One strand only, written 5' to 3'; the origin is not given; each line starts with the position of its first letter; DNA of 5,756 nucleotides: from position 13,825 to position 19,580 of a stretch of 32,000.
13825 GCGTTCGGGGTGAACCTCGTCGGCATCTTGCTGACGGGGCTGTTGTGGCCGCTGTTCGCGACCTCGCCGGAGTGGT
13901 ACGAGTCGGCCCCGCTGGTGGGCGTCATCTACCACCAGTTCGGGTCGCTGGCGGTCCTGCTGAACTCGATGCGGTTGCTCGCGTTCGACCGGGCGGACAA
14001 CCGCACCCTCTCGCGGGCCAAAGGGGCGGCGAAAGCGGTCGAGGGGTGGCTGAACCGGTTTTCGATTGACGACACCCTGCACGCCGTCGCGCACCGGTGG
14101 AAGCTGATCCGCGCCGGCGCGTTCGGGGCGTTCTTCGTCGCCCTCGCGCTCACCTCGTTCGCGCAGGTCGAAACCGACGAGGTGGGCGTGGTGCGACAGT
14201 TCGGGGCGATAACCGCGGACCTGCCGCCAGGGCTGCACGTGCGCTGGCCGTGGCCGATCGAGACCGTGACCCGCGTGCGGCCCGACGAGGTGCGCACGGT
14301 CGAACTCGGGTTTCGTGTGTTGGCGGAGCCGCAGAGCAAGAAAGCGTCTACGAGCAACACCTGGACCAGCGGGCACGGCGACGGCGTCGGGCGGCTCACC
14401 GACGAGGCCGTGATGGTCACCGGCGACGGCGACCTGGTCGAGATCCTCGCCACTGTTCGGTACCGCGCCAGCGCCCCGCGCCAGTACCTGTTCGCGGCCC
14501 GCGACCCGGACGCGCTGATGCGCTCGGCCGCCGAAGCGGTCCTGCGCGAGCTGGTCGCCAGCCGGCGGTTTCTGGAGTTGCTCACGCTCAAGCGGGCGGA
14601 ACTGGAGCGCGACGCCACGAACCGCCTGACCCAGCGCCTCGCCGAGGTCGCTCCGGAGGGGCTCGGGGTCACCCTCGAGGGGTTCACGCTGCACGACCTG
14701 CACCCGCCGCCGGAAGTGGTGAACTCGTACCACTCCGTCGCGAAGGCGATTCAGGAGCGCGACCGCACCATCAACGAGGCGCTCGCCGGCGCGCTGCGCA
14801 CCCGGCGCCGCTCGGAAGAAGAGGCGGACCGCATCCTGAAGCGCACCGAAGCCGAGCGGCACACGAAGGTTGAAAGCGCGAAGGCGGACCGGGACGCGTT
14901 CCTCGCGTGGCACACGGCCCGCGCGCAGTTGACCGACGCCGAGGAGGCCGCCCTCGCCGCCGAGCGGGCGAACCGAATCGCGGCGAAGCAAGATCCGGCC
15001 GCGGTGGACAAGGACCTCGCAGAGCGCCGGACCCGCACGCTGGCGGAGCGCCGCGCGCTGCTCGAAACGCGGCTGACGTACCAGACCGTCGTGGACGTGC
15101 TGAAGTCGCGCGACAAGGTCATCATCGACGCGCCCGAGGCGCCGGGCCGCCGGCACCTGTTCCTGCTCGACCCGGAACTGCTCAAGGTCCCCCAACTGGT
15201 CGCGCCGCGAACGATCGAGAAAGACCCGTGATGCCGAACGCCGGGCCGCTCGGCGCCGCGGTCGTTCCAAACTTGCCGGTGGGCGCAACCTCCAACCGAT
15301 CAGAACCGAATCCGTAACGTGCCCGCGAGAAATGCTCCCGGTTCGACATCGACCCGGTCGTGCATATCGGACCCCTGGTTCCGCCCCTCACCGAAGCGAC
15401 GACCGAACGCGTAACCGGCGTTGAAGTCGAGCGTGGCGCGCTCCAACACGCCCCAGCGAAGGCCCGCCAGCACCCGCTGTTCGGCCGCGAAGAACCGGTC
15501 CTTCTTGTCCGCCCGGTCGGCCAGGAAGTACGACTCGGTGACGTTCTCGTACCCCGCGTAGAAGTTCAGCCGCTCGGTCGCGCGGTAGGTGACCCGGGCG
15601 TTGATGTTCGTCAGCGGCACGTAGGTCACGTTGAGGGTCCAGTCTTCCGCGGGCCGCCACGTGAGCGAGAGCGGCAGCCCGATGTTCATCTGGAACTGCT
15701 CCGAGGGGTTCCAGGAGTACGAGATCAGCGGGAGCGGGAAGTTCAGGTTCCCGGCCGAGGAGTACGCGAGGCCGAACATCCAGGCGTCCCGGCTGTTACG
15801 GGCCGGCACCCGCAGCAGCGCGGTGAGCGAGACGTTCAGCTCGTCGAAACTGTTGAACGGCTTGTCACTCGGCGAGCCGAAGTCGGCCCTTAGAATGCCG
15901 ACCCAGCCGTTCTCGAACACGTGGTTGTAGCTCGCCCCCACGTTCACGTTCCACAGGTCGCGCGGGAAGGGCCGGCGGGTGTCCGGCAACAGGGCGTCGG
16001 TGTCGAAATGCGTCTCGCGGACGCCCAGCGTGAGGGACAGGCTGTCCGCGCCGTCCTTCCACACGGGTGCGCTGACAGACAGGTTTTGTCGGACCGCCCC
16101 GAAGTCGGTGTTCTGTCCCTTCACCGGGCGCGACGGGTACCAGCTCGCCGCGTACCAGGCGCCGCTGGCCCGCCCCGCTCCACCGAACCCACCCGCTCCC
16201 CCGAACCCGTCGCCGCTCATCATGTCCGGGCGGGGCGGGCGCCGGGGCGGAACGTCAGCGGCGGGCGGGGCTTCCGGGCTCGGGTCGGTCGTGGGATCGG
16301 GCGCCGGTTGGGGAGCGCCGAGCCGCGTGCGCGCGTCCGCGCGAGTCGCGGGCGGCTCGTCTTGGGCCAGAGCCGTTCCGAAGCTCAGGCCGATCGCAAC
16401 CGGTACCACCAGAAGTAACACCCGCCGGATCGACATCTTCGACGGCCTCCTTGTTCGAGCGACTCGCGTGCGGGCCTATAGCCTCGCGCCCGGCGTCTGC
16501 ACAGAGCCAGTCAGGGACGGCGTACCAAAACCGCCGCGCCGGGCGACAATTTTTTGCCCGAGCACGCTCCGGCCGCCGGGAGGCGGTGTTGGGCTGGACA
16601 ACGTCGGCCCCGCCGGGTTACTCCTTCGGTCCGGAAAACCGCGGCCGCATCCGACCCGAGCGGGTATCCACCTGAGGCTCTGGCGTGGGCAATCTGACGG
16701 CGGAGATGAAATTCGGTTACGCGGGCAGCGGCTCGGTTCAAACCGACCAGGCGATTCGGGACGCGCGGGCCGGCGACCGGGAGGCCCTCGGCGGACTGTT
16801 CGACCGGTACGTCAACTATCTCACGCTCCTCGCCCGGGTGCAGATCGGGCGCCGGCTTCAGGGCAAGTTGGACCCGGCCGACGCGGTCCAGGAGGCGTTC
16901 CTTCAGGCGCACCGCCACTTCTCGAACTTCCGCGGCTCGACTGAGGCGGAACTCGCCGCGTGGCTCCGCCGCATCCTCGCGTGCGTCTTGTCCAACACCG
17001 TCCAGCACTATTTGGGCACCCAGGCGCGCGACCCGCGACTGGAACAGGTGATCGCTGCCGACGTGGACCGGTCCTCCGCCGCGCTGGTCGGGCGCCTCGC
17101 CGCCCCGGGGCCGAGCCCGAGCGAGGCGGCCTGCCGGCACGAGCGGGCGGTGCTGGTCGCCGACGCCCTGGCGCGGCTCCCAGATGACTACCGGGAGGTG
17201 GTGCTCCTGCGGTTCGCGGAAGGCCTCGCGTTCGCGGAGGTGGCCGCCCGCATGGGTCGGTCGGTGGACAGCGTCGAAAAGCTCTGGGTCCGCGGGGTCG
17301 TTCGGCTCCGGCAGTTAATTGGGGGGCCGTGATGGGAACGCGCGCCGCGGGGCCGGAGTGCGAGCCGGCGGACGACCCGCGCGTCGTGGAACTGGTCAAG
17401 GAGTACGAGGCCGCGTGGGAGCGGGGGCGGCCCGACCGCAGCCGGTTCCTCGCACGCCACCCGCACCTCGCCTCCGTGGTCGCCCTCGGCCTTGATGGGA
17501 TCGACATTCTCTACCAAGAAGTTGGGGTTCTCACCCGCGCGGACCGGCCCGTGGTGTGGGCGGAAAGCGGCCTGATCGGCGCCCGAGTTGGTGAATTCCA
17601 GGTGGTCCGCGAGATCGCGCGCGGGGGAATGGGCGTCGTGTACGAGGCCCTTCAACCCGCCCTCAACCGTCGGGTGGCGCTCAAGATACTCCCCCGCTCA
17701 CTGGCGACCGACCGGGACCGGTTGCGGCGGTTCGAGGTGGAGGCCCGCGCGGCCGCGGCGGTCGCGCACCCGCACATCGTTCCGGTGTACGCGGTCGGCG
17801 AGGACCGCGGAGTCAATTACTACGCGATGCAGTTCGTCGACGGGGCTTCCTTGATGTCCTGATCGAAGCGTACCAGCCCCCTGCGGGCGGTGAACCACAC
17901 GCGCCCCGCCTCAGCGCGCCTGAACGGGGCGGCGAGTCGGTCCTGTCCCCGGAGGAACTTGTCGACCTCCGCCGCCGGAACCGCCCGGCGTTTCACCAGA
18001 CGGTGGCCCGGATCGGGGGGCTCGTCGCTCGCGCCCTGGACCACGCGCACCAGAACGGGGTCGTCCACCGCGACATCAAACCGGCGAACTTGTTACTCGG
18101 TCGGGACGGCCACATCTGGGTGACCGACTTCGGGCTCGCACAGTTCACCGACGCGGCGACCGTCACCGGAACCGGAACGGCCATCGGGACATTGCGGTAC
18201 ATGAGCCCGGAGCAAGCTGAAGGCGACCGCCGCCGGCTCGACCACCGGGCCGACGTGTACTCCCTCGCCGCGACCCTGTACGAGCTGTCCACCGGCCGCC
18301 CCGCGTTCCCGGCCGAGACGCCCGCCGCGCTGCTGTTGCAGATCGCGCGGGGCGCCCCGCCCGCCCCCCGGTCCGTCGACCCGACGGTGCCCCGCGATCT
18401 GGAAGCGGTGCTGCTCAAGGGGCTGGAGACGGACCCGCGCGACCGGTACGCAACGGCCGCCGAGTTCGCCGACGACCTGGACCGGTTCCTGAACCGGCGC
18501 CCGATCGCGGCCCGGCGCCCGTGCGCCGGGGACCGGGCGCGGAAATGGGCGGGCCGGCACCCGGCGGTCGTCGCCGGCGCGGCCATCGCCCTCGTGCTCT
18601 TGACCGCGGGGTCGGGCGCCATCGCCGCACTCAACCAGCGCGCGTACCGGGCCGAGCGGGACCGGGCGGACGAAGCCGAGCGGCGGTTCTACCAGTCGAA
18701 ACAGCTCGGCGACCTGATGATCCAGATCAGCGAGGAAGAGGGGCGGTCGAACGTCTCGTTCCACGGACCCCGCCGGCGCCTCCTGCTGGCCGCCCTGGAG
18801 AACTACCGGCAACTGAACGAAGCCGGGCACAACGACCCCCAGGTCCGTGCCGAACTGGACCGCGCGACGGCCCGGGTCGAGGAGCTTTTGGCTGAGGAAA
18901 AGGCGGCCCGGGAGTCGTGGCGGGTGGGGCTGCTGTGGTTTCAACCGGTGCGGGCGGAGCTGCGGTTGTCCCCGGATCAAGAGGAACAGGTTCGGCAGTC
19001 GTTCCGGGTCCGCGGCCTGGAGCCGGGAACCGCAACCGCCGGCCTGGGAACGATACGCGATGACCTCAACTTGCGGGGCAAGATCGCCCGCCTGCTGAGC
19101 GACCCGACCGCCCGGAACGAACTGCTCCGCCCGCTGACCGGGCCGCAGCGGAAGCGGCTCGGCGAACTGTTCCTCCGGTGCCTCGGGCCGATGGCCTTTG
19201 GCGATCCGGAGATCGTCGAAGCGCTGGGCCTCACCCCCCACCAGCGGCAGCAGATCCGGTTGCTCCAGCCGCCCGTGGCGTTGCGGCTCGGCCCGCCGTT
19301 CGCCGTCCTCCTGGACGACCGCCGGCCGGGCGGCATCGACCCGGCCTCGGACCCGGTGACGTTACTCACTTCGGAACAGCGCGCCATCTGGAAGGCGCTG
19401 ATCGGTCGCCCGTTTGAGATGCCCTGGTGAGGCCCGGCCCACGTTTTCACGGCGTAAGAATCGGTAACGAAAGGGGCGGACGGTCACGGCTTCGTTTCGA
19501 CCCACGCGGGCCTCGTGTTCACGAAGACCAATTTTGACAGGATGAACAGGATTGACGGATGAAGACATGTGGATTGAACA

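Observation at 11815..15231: Heavy-metal P-type ATPase fused in one ORF to a complete HflK-like SPFH module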

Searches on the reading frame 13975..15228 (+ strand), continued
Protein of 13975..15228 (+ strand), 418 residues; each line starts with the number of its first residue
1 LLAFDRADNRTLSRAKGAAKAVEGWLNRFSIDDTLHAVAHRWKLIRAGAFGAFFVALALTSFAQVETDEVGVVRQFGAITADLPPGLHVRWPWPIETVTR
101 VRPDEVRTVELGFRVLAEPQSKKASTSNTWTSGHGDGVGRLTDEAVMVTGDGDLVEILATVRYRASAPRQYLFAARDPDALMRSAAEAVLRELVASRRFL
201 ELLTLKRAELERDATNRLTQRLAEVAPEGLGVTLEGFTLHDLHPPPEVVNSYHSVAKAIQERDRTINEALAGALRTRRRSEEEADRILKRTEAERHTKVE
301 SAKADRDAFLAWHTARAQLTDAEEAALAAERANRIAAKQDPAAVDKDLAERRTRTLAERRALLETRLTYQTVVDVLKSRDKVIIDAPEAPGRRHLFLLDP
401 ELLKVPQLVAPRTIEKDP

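Call 101: fold_search(model_id=the predicted structure, library=pdb)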
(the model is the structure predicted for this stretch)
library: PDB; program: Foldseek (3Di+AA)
matches with E <= 10: 213; with E <= 0.001: 60
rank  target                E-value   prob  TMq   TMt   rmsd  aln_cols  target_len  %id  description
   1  9cz2_XA               3.9e-16  1.00  0.38  0.54  12.5       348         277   21  Cryo-EM structure of a nautilus-like HflK/C assembly in complex with FtsH AAA protease (released 2024-11-13)
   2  7vhq_E                1.3e-15  1.00  0.40  0.58  10.4       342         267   22  Structural insights into the membrane microdomain organization by SPFH family proteins (released 2022-01-19)
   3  9paw_XA               6.0e-14  1.00  0.37  0.57  12.2       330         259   21  Cryo-EM structure of the engineered HflK/C variant stabilized in the closed conformation via disulfide bond crosslink (released 2026-03-04)
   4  9paw_XC               1.7e-13  1.00  0.37  0.56  11.0       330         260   21  Cryo-EM structure of the engineered HflK/C variant stabilized in the closed conformation via disulfide bond crosslink (released 2026-03-04)
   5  7wi3_B                9.4e-12  1.00  0.33  0.48  11.9       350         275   20  Cryo-EM structure of E.Coli FtsH-HflkC AAA protease complex (released 2022-06-01)
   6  9z7u_C                1.1e-11  1.00  0.35  0.52  25.8       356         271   13  Human Stomatin - C8 Symmetry (released 2026-02-25)
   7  7vhq_G                2.3e-11  1.00  0.38  0.51  12.1       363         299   18  Structural insights into the membrane microdomain organization by SPFH family proteins (released 2022-01-19)
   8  9vvj_A                2.4e-11  1.00  0.36  0.49  20.7       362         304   15  Cryo-EM structure of the erlin1/2 complex purified using DDM and GDN (released 2026-03-25)
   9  9vvj_a                3.1e-11  1.00  0.37  0.48  15.7       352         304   15  Cryo-EM structure of the erlin1/2 complex purified using DDM and GDN (released 2026-03-25)
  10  9z7u_B                4.9e-11  1.00  0.34  0.51  26.0       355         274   14  Human Stomatin - C8 Symmetry (released 2026-02-25)
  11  9vvg_A                4.9e-11  1.00  0.34  0.47  21.1       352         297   15  Cryo-EM structure of the erlin1/2 complex purified using GDN and CHS (released 2026-03-25)
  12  9o9u_A                7.5e-11  1.00  0.33  0.46  20.4       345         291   14  The Erlin1/2 complex (released 2025-10-22)
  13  9oh9_A                1.4e-10  1.00  0.34  0.54  17.8       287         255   16  Human Stomatin Complex in Native Membrane Vesicles (released 2025-08-13)
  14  9vvg_a                1.4e-10  1.00  0.35  0.48  20.3       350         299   14  Cryo-EM structure of the erlin1/2 complex purified using GDN and CHS (released 2026-03-25)
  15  9oh9_B                2.3e-10  1.00  0.35  0.54  17.8       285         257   15  Human Stomatin Complex in Native Membrane Vesicles (released 2025-08-13)
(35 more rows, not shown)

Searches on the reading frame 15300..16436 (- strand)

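Call 11: search_protein_families(library=pfam, proteins=[window:15300-16436:-], max_evalue=0.001)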
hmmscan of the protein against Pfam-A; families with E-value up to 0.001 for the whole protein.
window:15300-16436:- (378 aa): 1 family
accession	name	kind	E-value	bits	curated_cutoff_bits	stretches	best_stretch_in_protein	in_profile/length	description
PF19783.5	DUF6268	-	1.7e-09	37.5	22.8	1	155-350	76-249/279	Domain of unknown function (DUF6268)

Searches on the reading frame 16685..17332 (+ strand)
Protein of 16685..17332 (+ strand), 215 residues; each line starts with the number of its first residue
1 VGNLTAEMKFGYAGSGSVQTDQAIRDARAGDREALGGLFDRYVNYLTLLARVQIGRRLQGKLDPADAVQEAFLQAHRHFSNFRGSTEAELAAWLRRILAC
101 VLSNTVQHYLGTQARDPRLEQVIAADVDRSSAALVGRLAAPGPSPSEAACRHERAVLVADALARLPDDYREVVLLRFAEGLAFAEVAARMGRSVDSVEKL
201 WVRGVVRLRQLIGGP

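Call 11: search_protein_families(library=pfam, proteins=[window:16685-17332:+], max_evalue=0.001)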
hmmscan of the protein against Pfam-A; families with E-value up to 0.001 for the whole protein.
window:16685-17332:+ (215 aa): 4 families
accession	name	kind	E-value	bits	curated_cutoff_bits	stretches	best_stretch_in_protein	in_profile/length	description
PF08281.18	Sigma70_r4_2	-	8.4e-12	45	25.7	1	158-207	4-53/54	Sigma-70, region 4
PF04545.22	Sigma70_r4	-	1.8e-08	34.2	24.1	1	161-210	1-50/50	Sigma-70, region 4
PF07638.17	Sigma70_ECF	-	1.6e-07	31.9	21.1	1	23-201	7-172/185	ECF sigma factor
PF04542.20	Sigma70_r2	-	3.1e-06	27.3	24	1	55-98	13-57/71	Sigma-70 region 2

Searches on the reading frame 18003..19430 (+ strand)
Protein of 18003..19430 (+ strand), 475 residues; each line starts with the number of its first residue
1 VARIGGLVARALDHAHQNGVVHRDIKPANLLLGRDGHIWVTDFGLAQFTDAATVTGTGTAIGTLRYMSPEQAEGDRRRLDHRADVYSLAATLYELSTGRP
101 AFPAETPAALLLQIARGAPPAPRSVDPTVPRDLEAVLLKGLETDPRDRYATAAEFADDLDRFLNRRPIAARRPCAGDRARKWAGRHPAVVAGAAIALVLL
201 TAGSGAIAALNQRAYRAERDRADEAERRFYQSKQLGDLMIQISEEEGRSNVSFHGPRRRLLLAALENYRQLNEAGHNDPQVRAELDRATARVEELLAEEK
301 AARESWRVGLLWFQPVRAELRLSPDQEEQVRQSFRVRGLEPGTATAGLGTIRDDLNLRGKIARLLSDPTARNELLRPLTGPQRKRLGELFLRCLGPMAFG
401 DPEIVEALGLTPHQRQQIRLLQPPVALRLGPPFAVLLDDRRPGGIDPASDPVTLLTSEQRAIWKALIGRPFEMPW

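Call 11: search_protein_families(library=pfam, proteins=[window:18003-19430:+], max_evalue=0.001)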
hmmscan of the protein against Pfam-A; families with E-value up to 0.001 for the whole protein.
window:18003-19430:+ (475 aa): 2 families
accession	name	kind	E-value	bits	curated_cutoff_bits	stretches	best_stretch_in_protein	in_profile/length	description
PF00069.31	Pkinase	-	2.5e-25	89.8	31.7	1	8-150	107-253/263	Protein kinase domain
PF07714.23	PK_Tyr_Ser-Thr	-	5.8e-17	62.3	23.1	1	8-149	111-249/258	Protein tyrosine and serine/threonine kinase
